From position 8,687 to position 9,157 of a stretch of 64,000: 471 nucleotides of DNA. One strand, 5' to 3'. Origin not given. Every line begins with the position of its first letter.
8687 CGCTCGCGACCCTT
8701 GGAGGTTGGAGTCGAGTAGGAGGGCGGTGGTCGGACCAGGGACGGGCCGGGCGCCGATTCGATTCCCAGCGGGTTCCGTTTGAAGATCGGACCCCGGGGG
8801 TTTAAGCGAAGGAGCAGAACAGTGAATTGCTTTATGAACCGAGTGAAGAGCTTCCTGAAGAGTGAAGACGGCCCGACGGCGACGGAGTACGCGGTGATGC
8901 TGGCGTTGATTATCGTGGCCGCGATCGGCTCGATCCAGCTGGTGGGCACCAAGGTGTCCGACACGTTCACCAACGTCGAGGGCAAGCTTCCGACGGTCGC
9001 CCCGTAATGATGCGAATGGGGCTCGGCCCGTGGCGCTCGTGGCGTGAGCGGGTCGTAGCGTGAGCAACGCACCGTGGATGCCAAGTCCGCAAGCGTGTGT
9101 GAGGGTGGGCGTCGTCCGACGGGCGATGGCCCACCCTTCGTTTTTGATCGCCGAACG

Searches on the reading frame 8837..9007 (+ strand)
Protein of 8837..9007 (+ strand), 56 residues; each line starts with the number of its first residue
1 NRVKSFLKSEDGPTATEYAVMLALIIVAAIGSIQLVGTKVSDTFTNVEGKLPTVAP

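Call 100: search_protein_families(library=pfam, max_evalue=0.001, proteins=[window:8837-9007:+])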
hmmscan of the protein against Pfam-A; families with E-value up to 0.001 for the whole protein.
window:8837-9007:+ (56 aa): 1 family
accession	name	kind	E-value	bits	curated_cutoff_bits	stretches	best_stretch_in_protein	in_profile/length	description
PF04964.19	Flp_Fap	-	1.4e-08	34.8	32.2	1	6-50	1-45/46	Flp/Fap pilin component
